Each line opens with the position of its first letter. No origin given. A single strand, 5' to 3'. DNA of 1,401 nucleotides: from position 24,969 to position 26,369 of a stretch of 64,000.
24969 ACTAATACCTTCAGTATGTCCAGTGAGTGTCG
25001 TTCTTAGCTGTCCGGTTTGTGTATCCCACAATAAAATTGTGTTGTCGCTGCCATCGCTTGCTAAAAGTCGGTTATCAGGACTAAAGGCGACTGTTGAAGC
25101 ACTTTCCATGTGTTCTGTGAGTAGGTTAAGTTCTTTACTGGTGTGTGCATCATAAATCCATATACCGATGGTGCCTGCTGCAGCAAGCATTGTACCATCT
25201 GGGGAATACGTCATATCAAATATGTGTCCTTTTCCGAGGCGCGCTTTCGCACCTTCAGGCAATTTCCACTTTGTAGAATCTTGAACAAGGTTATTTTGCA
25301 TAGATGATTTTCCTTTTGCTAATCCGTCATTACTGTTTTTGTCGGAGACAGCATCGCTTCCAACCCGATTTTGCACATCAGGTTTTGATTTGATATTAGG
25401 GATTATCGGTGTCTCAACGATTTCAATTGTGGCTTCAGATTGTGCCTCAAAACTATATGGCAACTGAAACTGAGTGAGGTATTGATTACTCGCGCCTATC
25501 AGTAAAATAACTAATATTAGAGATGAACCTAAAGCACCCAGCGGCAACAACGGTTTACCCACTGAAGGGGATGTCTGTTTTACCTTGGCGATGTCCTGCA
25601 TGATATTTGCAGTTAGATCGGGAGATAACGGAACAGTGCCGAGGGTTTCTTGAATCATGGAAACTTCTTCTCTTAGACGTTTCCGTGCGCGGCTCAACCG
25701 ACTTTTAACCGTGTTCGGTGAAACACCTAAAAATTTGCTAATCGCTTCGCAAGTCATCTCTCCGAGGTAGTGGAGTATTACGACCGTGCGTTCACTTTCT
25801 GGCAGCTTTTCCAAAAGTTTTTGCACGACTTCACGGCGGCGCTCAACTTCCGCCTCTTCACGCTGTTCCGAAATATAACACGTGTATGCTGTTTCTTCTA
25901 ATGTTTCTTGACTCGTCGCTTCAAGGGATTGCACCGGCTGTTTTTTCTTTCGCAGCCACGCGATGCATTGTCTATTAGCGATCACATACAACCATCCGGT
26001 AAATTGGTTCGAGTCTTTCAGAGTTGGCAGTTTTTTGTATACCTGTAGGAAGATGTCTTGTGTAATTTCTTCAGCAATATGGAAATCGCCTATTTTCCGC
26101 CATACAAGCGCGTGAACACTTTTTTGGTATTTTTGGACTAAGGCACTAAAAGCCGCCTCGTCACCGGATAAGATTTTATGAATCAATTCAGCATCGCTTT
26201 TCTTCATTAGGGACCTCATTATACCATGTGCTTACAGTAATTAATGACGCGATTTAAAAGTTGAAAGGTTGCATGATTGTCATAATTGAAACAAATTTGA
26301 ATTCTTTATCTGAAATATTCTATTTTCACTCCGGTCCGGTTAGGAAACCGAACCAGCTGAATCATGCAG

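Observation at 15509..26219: Two tandem modules of ECF sigma-70::WD40 fusion followed by a standalone WD40 paralog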

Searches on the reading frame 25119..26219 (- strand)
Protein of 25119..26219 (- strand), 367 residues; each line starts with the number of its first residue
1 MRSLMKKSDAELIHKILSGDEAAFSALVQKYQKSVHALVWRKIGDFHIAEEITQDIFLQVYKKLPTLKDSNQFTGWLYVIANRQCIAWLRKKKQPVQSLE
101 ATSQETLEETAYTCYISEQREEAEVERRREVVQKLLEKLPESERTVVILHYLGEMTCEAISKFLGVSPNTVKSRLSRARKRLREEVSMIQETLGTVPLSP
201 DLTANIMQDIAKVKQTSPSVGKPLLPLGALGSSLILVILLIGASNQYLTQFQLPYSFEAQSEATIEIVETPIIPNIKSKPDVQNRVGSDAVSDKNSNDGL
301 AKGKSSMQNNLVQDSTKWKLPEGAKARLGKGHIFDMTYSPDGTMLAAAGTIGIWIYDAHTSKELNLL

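Call 6: search_protein_families(library=pfam, proteins=[window:25230-26219:-], max_evalue=0.001)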
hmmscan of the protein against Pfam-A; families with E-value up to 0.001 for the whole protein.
window:25230-26219:- (330 aa): 5 families
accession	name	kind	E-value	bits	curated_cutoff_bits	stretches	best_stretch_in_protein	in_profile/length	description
PF08281.18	Sigma70_r4_2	-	1.3e-17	63.6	25.7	1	130-182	2-54/54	Sigma-70, region 4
PF04542.20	Sigma70_r2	-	1.9e-13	50.4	24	1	27-93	1-69/71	Sigma-70 region 2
PF04545.22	Sigma70_r4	-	3.3e-12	46.1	24.1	1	135-184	1-50/50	Sigma-70, region 4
PF07638.17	Sigma70_ECF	-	1.2e-07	32.2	21.1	1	10-186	5-183/185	ECF sigma factor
PF13384.12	HTH_23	-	0.00013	22.1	24.6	1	141-177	4-40/50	Homeodomain-like domain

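Call 7: search_protein_families(library=ncbifam, proteins=[window:25230-26219:-], max_evalue=0.001)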
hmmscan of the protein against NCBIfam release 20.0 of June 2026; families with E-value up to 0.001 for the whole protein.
window:25230-26219:- (330 aa): 102 families (the best 25 are shown)
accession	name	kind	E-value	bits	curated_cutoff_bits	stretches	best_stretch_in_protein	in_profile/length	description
NF009166.1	PRK12513.1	equivalog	2e-34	119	206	1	5-188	5-188/193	RNA polymerase sigma factor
NF007223.0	PRK09641.1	equivalog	1.1e-33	116.7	209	1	6-186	2-184/187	RNA polymerase sigma factor SigW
NF009171.0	PRK12518.1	equivalog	3.2e-31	108.6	208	1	5-184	10-182/191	RNA polymerase sigma factor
TIGR02948.1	SigW_bacill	equivalog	7.1e-31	107.7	243.1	1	7-186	3-184/187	RNA polymerase sigma factor SigW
NF008888.0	PRK11922.1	equivalog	1.8e-30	106.3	204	1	4-187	12-197/231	RNA polymerase sigma factor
TIGR02937.1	sigma70-ECF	superfamily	2.1e-30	105.5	42.9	1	23-185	2-164/165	sigma-70 family RNA polymerase sigma factor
TIGR02985.1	Sig70_bacteroi1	subfamily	2.7e-29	102.5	126.4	1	23-185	2-161/162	RNA polymerase sigma-70 factor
NF004113.0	PRK05602.1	equivalog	1.7e-28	99.7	208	1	6-188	29-203/211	RNA polymerase sigma factor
TIGR02939.1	RpoE_Sigma70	equivalog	1.4e-26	93.7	236.15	1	6-186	4-186/190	RNA polymerase sigma factor RpoE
TIGR02950.1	SigM_subfam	subfamily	2.5e-26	92.4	147.95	1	27-185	5-157/159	RNA polymerase sigma factor, SigM family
NF006930.0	PRK09415.1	subfamily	4.5e-26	91.8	198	1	20-186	14-175/179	RNA polymerase factor sigma C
NF009168.0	PRK12515.1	subfamily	5.8e-26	91.2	236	1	6-185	6-178/189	RNA polymerase sigma factor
NF007225.0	PRK09643.1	equivalog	8.7e-26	90.9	190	1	6-192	11-188/204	RNA polymerase sigma factor SigM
NF007216.0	PRK09638.1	equivalog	1.1e-25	90.4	194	1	6-187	2-175/180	RNA polymerase sigma factor SigY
NF058625.1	sigma_PG0214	equivalog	1.4e-25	89.9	130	1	21-190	3-165/170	GFO_1088 family ECF-type sigma factor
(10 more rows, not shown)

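Call 14: find_homologous_proteins(query=window:25119-26219:-, max_evalue=0.00001)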
Query seq(367 aa) (367 aa): 3156 proteins with E <= 0.00001 among 6610 candidates; the best 120 are listed.
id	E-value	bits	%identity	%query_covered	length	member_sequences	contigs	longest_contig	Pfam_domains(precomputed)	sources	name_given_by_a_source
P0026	3.0e-192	656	80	99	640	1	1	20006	PF23769.2,PF25048.2,PF23342.2,PF23393.3,PF23609.2,PF20426.5,PF25460.2,PF11715.17,PF25178.1,PF23775.2,PF25173.2,PF23383.2,PF25171.2,PF12894.14,PF21031.3,PF24780.2,PF23761.2,PF25172.2,PF24782.3,PF08662.18,PF25047.1,PF26550.2,PF23756.2,PF23098.2,PF25168.2,PF24105.2,PF24805.2,PF24017.3,PF24817.2,PF23798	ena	-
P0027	3.9e-176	603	74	99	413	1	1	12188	PF25174.2,PF24814.2,PF23381.2,PF25173.2,PF25175.2,PF24817.2,PF04542.21,PF08281.19,PF07638.18,PF24807.2,PF04545.23,PF00400.39,PF23414.2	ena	-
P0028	5.6e-158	543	68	99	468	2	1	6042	PF25168.2,PF24105.2,PF24817.2,PF23393.3,PF23389.2,PF07638.18,PF00400.39,PF23414.2,PF23410.5,PF25174.2,PF24814.2,PF23381.2,PF25173.2,PF23383.2,PF12894.14,PF25175.2,PF04542.21,PF24796.2,PF08281.19,PF24780.2,PF23409.2,PF24782.3,PF25391.2,PF23869.2,PF24807.2,PF25047.1,PF04545.23,PF26550.2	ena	-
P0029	1.1e-151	523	64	99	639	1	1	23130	PF23769.2,PF23342.2,PF23411.2,PF02239.23,PF23393.3,PF23609.2,PF20426.5,PF25460.2,PF25178.1,PF23775.2,PF25173.2,PF23383.2,PF25171.2,PF12894.14,PF24780.2,PF16755.12,PF25172.2,PF24782.3,PF25047.1,PF26550.2,PF23756.2,PF23098.2,PF25168.2,PF24105.2,PF24805.2,PF24017.3,PF24817.2,PF23389.2,PF07638.18,PF0040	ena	-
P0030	8.9e-150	516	66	98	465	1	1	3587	PF07638.18,PF04545.23,PF04542.21,PF08281.19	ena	-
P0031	9.1e-150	516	65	99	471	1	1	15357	PF25168.2,PF25174.2,PF24814.2,PF24105.2,PF23381.2,PF25173.2,PF12894.14,PF25175.2,PF24817.2,PF04542.21,PF24796.2,PF08281.19,PF24780.2,PF23409.2,PF23389.2,PF25391.2,PF23869.2,PF24807.2,PF25047.1,PF04545.23,PF25460.2,PF00400.39,PF23414.2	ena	-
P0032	9.3e-150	516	66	99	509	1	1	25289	PF25168.2,PF24105.2,PF24805.2,PF24817.2,PF23393.3,PF23389.2,PF25460.2,PF00400.39,PF23414.2,PF25174.2,PF24814.2,PF23381.2,PF25173.2,PF23383.2,PF25171.2,PF12894.14,PF25175.2,PF04542.21,PF24796.2,PF08281.19,PF07676.19,PF24780.2,PF23409.2,PF25172.2,PF24782.3,PF25391.2,PF23869.2,PF24807.2,PF25047.1,PF045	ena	-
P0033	1.4e-149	516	66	99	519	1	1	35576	PF25168.2,PF23769.2,PF24105.2,PF24805.2,PF24017.3,PF23342.2,PF24817.2,PF23393.3,PF23389.2,PF23609.2,PF07638.18,PF25460.2,PF00400.39,PF23414.2,PF25178.1,PF23410.5,PF25174.2,PF24814.2,PF23381.2,PF25173.2,PF23383.2,PF25171.2,PF12894.14,PF25175.2,PF04542.21,PF24796.2,PF08281.19,PF07676.19,PF24780.2,PF23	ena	-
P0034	9.9e-149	513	65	99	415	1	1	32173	PF25168.2,PF25174.2,PF24814.2,PF23381.2,PF25173.2,PF25175.2,PF24817.2,PF04542.21,PF08281.19,PF04545.23,PF00400.39,PF23414.2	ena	-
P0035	1.8e-147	509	64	99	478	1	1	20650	PF25168.2,PF24105.2,PF24805.2,PF24817.2,PF23393.3,PF07638.18,PF25460.2,PF00400.39,PF23414.2,PF25174.2,PF24814.2,PF23381.2,PF25173.2,PF12894.14,PF25175.2,PF04542.21,PF24796.2,PF08281.19,PF07676.19,PF23409.2,PF25391.2,PF21032.3,PF23869.2,PF24807.2,PF25047.1,PF04545.23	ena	-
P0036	1.1e-146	506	65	99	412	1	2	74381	PF25168.2,PF25174.2,PF24814.2,PF24105.2,PF23381.2,PF25173.2,PF25171.2,PF12894.14,PF25175.2,PF24817.2,PF04542.21,PF08281.19,PF23389.2,PF25172.2,PF07638.18,PF24807.2,PF25047.1,PF04545.23,PF00400.39,PF23414.2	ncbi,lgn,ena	-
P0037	1.7e-145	502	63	99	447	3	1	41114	PF25174.2,PF24814.2,PF23381.2,PF25173.2,PF07638.18,PF25175.2,PF04545.23,PF04542.21,PF00400.39,PF08281.19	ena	-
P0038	6.7e-144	497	63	99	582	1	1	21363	PF25168.2,PF24105.2,PF24805.2,PF24017.3,PF23342.2,PF23411.2,PF24817.2,PF23798.2,PF23393.3,PF23389.2,PF20426.5,PF07638.18,PF25460.2,PF00400.39,PF23414.2,PF25178.1,PF23410.5,PF23775.2,PF25174.2,PF24814.2,PF23381.2,PF21029.4,PF25173.2,PF23383.2,PF25171.2,PF12894.14,PF25175.2,PF04542.21,PF24796.2,PF0828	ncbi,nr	ncbi:sigma-70 family RNA polymerase sigma factor, partial [Candidatus Poribacteria bacterium]|nr:sig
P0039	3.5e-140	485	62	99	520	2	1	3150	PF25168.2,PF23769.2,PF24105.2,PF24805.2,PF24017.3,PF23342.2,PF24817.2,PF23393.3,PF23389.2,PF07638.18,PF25460.2,PF00400.39,PF23414.2,PF25178.1,PF23410.5,PF25174.2,PF24814.2,PF23381.2,PF25173.2,PF23383.2,PF25171.2,PF12894.14,PF25175.2,PF04542.21,PF24796.2,PF08281.19,PF07676.19,PF24780.2,PF23409.2,PF25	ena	-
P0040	6.5e-135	467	66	89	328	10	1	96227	PF07638.18,PF04545.23,PF04542.21,PF08281.19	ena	-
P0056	1.1e-120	421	58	95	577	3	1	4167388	PF25852.1,PF07638.18,PF04545.23,PF04542.21,PF08281.19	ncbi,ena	-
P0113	7.5e-112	392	59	85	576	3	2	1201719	PF07638.18,PF04545.23,PF04542.21,PF08281.19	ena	-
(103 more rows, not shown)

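Call 17: find_related_loci(query=A1, collection=genome_contigs, flank=10000)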
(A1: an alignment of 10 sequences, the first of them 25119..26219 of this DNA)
Query A1 (367 aa) in genome_contigs; peptide patterns used: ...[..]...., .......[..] (x = any residue, [..] = any of these).
597 stretches matched a pattern (row limit reached: there are more); 565 encode a relative of the query (tblastn E <= 1e-3); the best 80 are kept; 79 distinct loci.
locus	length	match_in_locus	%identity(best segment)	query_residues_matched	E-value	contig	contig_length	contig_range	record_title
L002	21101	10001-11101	85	1-367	0e+0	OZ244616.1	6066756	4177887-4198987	MAG: Candidatus Poribacteria bacterium isolate e5250d40-67f0-410b-965f-0d198546f1b0 genome assembly, chromosome: 1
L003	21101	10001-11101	84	1-367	0e+0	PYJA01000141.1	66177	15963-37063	MAG: Candidatus Poribacteria bacterium isolate PCPOR2a Ga0207197_1141, whole genome shotgun sequence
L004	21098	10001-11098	70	2-367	2e-175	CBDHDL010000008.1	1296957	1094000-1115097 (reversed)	MAG: Candidatus Poribacteria bacterium isolate 20da9595-a677-4a4b-9313-254fbc54331e genome assembly, contig: contig_8, w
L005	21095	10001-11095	67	2-367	3e-167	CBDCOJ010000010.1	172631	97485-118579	MAG: Candidatus Poribacteria bacterium isolate dbd3b75f-bfae-4d18-bb17-8f704a16f2b4 genome assembly, contig: contig_10,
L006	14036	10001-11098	75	2-367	0e+0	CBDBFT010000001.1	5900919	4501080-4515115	MAG: Candidatus Poribacteria bacterium isolate 1793e3cd-57e7-4349-b6cf-f1c25c3b8095 genome assembly, contig: contig_1, w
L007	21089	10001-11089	68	3-367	3e-165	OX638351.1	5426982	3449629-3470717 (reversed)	MAG: uncultured Poribacteria bacterium isolate d4690918-7cf6-4b6d-bcb0-07eb3c50a363 genome assembly, chromosome: 1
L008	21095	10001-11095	66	3-367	3e-165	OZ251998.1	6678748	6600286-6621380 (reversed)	MAG: Candidatus Poribacteria bacterium isolate 8f110123-501e-42ad-9d55-583bbc997c7d genome assembly, chromosome: 1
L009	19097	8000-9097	66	2-367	7e-166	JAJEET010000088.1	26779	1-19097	MAG: Candidatus Poribacteria bacterium isolate p16x34bins.5 k141_247389, whole genome shotgun sequence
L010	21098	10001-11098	65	2-367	2e-163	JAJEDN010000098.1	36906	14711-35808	MAG: Candidatus Poribacteria bacterium isolate p16x33bins.23 k141_1361064, whole genome shotgun sequence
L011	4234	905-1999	65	3-367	1e-168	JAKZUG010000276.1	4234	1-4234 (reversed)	MAG: Candidatus Poribacteria bacterium isolate Langseth_MAG_00079 Langseth_MAG_00079_000000000276, whole genome shotgun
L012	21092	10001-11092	66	4-367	2e-162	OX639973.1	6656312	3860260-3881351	MAG: uncultured Poribacteria bacterium isolate a51c2dcd-0bc8-4832-ac43-f95c9d639ad7 genome assembly, chromosome: 1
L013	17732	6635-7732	64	2-367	5e-162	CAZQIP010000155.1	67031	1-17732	MAG TPA_asm: uncultured bacterium isolate SRP338948_co1_32 genome assembly, contig: k141_111673, whole genome shotgun se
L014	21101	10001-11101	66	3-367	3e-160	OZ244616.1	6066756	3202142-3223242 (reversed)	MAG: Candidatus Poribacteria bacterium isolate e5250d40-67f0-410b-965f-0d198546f1b0 genome assembly, chromosome: 1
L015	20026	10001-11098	64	2-367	5e-158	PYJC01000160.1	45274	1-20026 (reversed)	MAG: Candidatus Poribacteria bacterium isolate PCPOR1 Ga0206387_1160, whole genome shotgun sequence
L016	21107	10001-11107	64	2-367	3e-151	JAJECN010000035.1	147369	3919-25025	MAG: Candidatus Poribacteria bacterium isolate jk18xAbins.24 k141_482060, whole genome shotgun sequence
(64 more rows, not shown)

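Call 50: search_protein_families(library=pfam, proteins=[P0056, P0113], max_evalue=0.01)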
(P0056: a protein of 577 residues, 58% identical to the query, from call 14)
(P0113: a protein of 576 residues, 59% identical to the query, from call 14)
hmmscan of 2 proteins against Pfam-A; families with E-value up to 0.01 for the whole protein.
P0056 (577 aa): 7 families
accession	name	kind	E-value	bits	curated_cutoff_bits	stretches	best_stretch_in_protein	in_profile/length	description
PF08281.18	Sigma70_r4_2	-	5.9e-17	61.5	25.7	1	126-178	2-54/54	Sigma-70, region 4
PF04542.20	Sigma70_r2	-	1.4e-12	47.7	24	1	23-89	1-69/71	Sigma-70 region 2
PF04545.22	Sigma70_r4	-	5.6e-12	45.4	24.1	1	131-180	1-50/50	Sigma-70, region 4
PF07638.17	Sigma70_ECF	-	1.6e-05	25.4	21.1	1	7-181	6-182/185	ECF sigma factor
PF15902.12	Sortilin-Vps10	-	2.9e-05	23.5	33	1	391-445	2-61/446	Sortilin, neurotensin receptor 3,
PF19755.4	DUF6242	-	8.6e-05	22.9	29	1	338-402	151-217/217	Domain of unknown function (DUF6242)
PF02012.26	BNR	-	0.0011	19.1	27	0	394-403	2-11/12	BNR/Asp-box repeat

P0113 (576 aa): 5 families
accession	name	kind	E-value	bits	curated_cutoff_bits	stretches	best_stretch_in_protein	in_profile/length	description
PF08281.18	Sigma70_r4_2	-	9.1e-15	54.5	25.7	1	127-179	2-54/54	Sigma-70, region 4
PF04542.20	Sigma70_r2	-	1.2e-13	51.1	24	1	24-90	1-69/71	Sigma-70 region 2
PF04545.22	Sigma70_r4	-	5.9e-13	48.6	24.1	1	132-180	1-49/50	Sigma-70, region 4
PF07638.17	Sigma70_ECF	-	4.7e-08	33.6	21.1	1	7-182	5-182/185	ECF sigma factor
PF07374.17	DUF1492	-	0.0011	19.6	21.5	1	115-179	35-99/100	Protein of unknown function (DUF1492)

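Call 85: predict_structure(alignment_id=A1)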
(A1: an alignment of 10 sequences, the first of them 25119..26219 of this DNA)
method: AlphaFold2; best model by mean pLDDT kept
length: 367 residues; sequences in the alignment: 10
mean_pLDDT: 43.1   pTM: 0.28
mean pLDDT of the five models: 43.1, 42.5, 41.8, 39.9, 39.7
residues with pLDDT >= 90: 0; 70-90: 24; 50-70: 110; < 50: 233
segments of 3 or more residues with pLDDT < 50: 1-7, 31-121, 152-154, 192-317
pLDDT, mean of each block of 10 residues (from residue 1): 42 53 54 30 29 40 42 37 34 33 38 41 52 65 65 56 66 77 63 42 34 29 27 29 26 26 24 27 24 25 24 38 63 59 59 65 64
secondary structure, 60 per line:
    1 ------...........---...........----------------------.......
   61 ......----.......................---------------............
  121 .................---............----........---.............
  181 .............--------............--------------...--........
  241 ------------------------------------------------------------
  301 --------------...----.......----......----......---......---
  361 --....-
elements in order: H7-17 H21-31 H54-66 H71-93 H109-137 H141-152 H157-164 H168-193 H202-213 H233-240 H322-328 E333-338 E343-348 E352-357 E363-366

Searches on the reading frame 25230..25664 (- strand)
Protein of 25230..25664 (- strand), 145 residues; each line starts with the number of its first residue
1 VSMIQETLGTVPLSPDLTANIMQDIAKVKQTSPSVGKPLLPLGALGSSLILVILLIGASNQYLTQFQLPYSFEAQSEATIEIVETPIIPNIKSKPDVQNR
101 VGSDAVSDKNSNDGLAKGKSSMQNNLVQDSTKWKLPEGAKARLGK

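Call 64: search_protein_representatives(protein=window:25230-25664:-)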
Query: 145 residues. Proteins with E-value up to 0.001 (for the whole library): 239; up to 1e-10: 190; up to 1e-30: 7. The best 150 are listed.
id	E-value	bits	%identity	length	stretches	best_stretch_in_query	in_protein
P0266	3.6e-54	198.6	70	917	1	2-145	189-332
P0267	7.1e-45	168.5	60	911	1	3-145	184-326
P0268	7.8e-44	165.1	66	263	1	22-145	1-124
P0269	1.9e-41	157.4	55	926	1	3-145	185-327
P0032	1.8e-39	151.1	58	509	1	2-145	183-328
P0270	9.1e-38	145.5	55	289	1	3-145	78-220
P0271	7.9e-31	123.1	50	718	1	3-138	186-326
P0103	3.7e-30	120.9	50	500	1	3-130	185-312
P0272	6.2e-30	120.2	48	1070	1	3-145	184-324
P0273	6.2e-29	116.9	47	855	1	2-145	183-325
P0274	8.1e-29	116.6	46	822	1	3-145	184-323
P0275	1.3e-28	115.9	54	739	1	3-117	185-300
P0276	1.4e-28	115.8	43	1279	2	2-117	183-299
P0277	1.7e-28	115.5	42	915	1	2-145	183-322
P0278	4.5e-28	114.2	53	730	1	3-118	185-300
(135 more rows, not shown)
